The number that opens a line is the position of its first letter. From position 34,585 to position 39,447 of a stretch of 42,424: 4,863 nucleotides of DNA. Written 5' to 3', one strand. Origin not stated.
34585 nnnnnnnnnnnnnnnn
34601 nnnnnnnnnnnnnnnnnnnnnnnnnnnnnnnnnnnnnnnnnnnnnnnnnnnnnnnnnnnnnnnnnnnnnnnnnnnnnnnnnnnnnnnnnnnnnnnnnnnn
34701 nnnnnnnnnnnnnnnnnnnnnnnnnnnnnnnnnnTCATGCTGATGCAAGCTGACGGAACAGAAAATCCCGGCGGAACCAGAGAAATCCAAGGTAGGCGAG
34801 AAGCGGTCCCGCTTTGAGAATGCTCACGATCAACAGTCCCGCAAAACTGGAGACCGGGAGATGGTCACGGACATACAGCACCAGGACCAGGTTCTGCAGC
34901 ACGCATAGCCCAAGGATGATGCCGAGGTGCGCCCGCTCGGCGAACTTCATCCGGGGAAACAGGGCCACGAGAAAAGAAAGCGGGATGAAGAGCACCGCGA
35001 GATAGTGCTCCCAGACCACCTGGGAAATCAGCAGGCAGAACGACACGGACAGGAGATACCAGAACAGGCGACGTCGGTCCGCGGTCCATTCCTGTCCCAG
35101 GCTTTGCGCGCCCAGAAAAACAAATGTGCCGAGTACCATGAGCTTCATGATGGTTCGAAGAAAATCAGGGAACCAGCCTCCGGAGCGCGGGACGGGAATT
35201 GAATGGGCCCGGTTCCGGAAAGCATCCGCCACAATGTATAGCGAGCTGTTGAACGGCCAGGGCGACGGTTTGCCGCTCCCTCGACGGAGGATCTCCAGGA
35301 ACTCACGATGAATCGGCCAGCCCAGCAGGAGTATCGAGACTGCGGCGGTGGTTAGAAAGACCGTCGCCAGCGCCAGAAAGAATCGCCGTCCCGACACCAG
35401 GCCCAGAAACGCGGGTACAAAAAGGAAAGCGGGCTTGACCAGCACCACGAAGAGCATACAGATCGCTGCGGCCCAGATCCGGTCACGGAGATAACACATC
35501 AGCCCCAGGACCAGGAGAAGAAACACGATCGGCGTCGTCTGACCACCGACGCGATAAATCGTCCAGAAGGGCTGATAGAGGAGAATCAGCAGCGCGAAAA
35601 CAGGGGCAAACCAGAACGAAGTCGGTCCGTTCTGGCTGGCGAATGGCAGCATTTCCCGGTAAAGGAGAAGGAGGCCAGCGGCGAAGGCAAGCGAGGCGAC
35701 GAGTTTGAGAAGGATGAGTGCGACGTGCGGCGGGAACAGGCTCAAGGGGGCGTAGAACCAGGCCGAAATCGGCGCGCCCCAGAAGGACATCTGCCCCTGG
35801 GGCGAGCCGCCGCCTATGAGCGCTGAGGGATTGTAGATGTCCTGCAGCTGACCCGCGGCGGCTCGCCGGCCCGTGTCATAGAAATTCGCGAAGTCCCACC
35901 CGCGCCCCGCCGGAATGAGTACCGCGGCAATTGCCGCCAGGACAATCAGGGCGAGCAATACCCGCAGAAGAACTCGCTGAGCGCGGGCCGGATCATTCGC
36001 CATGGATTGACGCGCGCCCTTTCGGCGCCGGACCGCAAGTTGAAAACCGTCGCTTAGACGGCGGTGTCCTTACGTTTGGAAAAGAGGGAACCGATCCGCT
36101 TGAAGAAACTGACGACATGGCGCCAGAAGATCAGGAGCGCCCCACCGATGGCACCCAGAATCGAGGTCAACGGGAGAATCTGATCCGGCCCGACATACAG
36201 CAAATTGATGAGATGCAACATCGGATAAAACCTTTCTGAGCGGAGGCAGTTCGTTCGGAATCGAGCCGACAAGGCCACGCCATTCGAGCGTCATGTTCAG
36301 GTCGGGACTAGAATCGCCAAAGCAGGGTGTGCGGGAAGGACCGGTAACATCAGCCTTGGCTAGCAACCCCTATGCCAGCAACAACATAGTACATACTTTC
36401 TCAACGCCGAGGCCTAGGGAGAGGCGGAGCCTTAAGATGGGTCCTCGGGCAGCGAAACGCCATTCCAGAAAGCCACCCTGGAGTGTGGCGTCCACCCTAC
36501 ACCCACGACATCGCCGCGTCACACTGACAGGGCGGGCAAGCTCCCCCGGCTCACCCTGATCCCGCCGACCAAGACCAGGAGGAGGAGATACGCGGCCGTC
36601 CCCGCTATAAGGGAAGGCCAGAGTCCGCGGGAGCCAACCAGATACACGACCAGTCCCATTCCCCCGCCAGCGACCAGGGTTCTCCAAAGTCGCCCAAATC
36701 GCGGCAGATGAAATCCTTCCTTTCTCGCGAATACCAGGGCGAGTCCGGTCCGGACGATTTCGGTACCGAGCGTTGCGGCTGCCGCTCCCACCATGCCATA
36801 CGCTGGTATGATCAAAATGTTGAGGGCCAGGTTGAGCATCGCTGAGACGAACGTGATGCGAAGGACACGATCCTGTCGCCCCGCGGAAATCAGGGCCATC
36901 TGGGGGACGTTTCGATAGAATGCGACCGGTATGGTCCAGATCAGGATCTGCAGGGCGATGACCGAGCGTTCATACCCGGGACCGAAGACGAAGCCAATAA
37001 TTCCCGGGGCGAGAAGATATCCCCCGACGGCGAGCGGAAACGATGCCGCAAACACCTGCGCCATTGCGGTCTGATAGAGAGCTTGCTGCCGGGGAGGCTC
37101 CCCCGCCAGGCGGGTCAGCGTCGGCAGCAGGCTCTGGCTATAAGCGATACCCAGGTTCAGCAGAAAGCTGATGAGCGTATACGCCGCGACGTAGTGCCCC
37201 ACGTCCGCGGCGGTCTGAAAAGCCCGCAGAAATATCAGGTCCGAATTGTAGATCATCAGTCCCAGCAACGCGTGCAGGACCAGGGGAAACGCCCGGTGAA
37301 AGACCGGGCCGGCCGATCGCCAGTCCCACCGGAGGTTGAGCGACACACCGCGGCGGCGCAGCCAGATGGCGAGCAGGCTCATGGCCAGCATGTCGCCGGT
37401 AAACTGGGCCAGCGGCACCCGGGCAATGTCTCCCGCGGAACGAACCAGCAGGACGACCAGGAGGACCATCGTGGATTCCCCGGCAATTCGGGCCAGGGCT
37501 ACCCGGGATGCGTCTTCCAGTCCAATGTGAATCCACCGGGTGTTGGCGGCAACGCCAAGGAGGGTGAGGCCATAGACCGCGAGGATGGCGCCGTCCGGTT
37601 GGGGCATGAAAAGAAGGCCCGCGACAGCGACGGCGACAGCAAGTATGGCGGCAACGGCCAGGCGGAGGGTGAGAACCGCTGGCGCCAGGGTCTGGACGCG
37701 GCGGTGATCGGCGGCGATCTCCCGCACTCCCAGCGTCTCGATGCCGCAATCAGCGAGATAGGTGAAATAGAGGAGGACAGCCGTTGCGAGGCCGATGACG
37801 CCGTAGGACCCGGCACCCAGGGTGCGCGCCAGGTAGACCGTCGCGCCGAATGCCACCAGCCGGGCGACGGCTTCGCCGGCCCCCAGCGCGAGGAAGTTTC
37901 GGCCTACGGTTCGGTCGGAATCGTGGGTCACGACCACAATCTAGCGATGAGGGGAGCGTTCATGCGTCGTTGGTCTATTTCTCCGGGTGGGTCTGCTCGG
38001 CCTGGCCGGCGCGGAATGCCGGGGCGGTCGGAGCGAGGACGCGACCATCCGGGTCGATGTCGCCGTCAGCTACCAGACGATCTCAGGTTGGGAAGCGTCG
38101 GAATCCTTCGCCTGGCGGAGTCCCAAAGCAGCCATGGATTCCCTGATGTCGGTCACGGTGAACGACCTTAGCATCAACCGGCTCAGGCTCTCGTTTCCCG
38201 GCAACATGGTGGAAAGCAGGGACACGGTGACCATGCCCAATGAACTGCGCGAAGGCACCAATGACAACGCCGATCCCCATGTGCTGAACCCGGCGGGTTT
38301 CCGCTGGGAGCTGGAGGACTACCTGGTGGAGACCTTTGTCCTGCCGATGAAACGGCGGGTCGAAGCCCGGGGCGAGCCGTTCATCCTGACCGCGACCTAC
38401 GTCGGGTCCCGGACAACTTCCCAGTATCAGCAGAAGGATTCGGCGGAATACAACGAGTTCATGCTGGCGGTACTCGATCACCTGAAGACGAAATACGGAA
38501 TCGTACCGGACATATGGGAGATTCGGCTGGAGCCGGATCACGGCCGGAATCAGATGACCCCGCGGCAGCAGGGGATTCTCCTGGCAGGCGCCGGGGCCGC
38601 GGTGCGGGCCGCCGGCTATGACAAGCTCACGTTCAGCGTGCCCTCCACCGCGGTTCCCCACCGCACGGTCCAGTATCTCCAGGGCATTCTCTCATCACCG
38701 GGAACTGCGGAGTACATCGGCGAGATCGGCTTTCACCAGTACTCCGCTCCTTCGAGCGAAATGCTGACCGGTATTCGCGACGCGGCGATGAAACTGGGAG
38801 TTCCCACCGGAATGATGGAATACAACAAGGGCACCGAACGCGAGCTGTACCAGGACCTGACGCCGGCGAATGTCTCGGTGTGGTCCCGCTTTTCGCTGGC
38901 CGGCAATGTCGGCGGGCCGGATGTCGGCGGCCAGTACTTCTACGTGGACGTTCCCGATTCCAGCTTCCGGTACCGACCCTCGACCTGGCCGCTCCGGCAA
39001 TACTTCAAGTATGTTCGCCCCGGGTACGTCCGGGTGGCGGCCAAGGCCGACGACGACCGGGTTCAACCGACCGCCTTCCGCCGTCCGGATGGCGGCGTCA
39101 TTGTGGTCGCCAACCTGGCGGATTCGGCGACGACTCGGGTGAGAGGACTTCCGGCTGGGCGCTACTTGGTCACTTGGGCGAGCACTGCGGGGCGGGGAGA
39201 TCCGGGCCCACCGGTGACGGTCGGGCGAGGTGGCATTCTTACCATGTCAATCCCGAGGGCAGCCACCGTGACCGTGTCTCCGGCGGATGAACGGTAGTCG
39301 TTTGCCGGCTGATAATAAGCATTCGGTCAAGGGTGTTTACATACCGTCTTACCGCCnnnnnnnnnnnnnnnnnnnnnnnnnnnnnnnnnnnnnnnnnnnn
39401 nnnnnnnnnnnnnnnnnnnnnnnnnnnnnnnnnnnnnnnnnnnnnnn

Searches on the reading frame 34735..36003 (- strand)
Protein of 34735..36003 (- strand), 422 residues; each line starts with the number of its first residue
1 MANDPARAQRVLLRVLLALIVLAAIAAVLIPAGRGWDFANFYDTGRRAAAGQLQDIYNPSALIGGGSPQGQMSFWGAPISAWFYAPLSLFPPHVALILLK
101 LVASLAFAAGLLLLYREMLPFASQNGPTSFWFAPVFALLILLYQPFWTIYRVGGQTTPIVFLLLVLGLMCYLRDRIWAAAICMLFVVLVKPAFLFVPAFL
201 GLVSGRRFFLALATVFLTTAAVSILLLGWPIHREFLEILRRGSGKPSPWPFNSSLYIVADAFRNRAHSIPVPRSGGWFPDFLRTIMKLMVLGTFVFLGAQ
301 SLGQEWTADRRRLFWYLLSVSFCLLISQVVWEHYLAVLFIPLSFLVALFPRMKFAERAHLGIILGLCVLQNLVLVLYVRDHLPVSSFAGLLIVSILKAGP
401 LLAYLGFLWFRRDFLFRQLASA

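Call 3: search_protein_families(library=pfam, proteins=[window:34735-36003:-], max_evalue=0.01)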
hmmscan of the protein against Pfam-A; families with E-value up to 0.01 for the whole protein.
window:34735-36003:- (422 aa): 1 family
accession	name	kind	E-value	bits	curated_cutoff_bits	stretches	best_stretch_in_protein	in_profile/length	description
PF09594.16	GT87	-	2.8e-10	40.8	25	1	78-327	5-236/237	Glycosyltransferase family 87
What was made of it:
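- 34735..36003 (-): GT87-type GT-C membrane glycosyltransferase (10 predicted TM segments). Its stop lies 13 nt upstream of the fusion's ATG. It is the probable user of the lipid-linked donor. Pfam GT87 40.8 bits against a cut-off of 25 (call 3).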

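Call 4: search_protein_families(library=ncbifam, proteins=[window:34735-36003:-], max_evalue=0.01)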
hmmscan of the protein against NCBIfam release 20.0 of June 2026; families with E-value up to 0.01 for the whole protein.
window:34735-36003:- (422 aa): 1 family
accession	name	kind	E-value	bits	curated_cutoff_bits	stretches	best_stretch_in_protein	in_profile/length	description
NF047776.1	LIC11485_Nterm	subfamily_domain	0.0034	17.2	80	0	4-44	14-54/105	LIC_11485 family protein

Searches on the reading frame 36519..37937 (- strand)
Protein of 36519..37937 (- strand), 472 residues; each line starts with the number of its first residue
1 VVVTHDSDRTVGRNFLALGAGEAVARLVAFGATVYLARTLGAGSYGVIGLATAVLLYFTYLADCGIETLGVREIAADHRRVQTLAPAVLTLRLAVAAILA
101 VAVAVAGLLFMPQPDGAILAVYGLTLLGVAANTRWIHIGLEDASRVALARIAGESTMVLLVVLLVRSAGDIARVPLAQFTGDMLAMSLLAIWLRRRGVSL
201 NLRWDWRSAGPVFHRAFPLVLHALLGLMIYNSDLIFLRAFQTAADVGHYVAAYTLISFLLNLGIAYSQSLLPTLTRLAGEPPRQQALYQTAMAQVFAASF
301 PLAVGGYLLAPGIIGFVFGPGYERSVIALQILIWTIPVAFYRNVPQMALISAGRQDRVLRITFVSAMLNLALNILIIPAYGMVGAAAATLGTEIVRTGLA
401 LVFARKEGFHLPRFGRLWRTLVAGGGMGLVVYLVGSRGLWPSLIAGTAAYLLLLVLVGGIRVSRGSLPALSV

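Call 3: search_protein_families(library=pfam, proteins=[window:36519-37937:-], max_evalue=0.01)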
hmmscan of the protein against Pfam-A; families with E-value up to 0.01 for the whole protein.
window:36519-37937:- (472 aa): 4 families
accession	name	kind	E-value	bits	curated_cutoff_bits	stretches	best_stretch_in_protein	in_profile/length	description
PF01943.22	Polysacc_synt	-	3e-24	86.3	28.2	1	12-277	2-273/274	Polysaccharide biosynthesis protein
PF13440.11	Polysacc_synt_3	-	6.4e-14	52.3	23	1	36-326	2-292/293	Polysaccharide biosynthesis protein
PF03023.19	MurJ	-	4.6e-07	29.3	27.4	1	156-431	140-422/451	Lipid II flippase MurJ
PF01554.23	MatE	-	0.0005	20.2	24.9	1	218-374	1-160/161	MatE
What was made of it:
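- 36519..37937 (-): Wzx/MOP-family flippase on the same strand, upstream of GT87. It is a possible flippase for the lipid-linked product, but membership of the module is uncertain. Pfam Polysacc_synt 86 bits (call 3).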

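Call 4: search_protein_families(library=ncbifam, proteins=[window:36519-37937:-], max_evalue=0.01)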
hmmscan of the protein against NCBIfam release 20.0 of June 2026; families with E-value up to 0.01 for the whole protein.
window:36519-37937:- (472 aa): 7 families
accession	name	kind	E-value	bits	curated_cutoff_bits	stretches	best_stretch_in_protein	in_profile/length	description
NF041871.1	Wzx_EPS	equivalog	4.7e-09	35.5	800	1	13-390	4-388/492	exopolysaccharide biosynthesis flippase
TIGR00797.1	matE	subfamily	4.4e-07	29.1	147.4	1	253-410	35-199/396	MATE family efflux transporter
NF058658.1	Oglyco_Wzx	exception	1.4e-06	27.6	720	1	22-407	21-405/478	O-glycosylation flippase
NF007773.0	PRK10459.1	equivalog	4.4e-06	26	273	1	33-400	29-398/492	MOP flippase family protein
TIGR02900.1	spore_V_B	equivalog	3.1e-05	22.9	372.3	0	16-107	6-98/488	stage V sporulation protein B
NF050818.1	PolSacchBiosHfsF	equivalog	0.00023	20.3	700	1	28-448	19-447/468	polysaccharide biosynthesis protein HfsF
NF052396.1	MATE_WgkD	equivalog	0.0061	15.6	510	0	186-372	199-389/428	tryglysin-associated MATE efflux transporter WgkD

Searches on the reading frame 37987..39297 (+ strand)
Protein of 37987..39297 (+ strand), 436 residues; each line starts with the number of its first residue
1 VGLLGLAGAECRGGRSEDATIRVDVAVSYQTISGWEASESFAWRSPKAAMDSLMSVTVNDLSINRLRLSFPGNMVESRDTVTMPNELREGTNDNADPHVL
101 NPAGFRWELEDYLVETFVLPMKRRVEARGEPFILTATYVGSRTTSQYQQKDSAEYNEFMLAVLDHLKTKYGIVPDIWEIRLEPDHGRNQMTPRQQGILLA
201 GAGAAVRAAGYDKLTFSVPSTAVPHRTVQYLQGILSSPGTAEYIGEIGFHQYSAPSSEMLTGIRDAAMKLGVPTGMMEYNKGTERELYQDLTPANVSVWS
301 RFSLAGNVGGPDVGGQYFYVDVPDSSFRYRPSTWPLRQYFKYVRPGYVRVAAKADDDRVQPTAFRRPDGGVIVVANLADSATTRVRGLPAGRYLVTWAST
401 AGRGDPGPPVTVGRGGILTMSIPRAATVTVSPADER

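Call 6: search_protein_families(library=pfam, proteins=[window:37987-39297:+], max_evalue=0.001)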
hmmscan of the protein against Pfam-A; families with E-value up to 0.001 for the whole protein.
window:37987-39297:+ (436 aa): 0 families

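Call 27: search_protein_families(library=pfam, proteins=[window:37987-39297:+], max_evalue=0.1)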
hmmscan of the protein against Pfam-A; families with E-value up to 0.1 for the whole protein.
window:37987-39297:+ (436 aa): 1 family
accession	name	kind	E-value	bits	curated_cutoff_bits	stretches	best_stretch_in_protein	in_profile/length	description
PF17189.10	Glyco_hydro_30C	-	0.018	15.6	22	1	348-375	3-33/65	Glycosyl hydrolase family 30 beta sandwich domain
